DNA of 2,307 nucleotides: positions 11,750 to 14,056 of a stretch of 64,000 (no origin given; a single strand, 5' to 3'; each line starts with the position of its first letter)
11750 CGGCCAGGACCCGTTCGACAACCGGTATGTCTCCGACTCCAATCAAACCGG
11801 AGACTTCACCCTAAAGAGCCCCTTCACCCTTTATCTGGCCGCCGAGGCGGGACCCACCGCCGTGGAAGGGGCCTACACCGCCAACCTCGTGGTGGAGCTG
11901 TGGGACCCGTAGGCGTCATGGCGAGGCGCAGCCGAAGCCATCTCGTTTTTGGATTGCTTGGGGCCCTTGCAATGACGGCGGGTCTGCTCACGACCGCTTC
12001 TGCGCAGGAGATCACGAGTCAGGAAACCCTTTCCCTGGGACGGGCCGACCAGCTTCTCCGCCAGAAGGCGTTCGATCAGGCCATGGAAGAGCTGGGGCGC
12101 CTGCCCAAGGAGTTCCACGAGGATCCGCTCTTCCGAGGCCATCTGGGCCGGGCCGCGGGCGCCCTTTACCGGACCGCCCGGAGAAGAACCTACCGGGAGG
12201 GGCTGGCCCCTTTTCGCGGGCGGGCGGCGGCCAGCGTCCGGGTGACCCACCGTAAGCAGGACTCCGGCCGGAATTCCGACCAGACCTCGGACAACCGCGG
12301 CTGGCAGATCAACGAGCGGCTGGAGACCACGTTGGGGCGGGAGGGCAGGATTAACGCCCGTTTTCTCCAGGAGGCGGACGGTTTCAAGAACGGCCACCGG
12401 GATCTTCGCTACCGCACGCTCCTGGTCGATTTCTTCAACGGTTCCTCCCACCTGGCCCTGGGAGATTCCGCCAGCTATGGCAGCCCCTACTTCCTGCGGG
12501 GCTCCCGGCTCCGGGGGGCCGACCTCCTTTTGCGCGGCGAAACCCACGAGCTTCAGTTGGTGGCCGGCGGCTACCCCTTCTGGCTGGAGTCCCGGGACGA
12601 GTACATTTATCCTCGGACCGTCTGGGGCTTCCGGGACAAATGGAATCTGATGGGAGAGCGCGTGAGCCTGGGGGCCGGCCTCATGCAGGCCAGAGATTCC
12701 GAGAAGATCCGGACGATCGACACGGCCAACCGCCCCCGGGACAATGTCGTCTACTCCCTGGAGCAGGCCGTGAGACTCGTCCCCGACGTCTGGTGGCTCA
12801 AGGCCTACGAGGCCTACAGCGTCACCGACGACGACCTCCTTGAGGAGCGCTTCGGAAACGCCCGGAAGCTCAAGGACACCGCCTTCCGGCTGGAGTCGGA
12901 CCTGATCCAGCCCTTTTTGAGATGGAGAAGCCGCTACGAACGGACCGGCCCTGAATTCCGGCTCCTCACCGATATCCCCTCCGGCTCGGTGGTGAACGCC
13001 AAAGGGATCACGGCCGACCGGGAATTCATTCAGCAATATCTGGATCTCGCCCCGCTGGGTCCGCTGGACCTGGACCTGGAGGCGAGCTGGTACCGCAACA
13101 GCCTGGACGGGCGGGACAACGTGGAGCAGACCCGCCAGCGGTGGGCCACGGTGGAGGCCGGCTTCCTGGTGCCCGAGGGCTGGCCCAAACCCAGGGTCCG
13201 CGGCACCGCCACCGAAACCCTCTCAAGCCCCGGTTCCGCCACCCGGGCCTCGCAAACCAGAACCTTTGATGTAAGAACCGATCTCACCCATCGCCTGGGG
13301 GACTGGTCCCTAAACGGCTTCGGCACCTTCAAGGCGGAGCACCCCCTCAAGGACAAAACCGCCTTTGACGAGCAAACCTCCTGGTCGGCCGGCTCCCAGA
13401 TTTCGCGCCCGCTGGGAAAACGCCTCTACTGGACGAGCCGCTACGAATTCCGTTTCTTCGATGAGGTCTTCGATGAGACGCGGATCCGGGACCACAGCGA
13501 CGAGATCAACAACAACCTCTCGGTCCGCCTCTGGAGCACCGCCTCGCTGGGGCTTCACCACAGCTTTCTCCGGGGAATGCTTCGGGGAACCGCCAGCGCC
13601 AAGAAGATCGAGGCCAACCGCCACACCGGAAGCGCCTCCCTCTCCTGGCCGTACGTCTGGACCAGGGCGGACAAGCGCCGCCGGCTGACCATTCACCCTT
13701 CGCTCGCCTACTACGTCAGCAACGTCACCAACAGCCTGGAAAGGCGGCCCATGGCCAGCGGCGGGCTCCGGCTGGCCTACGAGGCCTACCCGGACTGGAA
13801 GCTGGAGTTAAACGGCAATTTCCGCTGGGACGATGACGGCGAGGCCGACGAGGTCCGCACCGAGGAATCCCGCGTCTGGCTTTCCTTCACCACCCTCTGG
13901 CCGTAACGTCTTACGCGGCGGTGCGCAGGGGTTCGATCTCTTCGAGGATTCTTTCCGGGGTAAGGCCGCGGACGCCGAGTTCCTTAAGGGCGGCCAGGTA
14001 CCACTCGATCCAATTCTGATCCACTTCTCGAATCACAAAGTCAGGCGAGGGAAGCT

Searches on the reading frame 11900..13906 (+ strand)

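Call 12: search_protein_families(library=pfam, proteins=[window:11900-13906:+], max_evalue=0.01)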
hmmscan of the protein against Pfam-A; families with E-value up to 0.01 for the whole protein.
window:11900-13906:+ (668 aa): 0 families

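Call 76: search_protein_families(library=pfam, proteins=[window:11900-13906:+], max_evalue=5)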
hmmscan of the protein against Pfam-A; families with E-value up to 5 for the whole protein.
window:11900-13906:+ (668 aa): 2 families
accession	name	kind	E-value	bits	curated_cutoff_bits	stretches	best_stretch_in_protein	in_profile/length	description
PF04338.18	DUF481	-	0.027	15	21.1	1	451-517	12-74/210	Protein of unknown function, DUF481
PF14559.12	TPR_19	-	0.07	13.9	25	1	43-79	26-62/68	Tetratricopeptide repeat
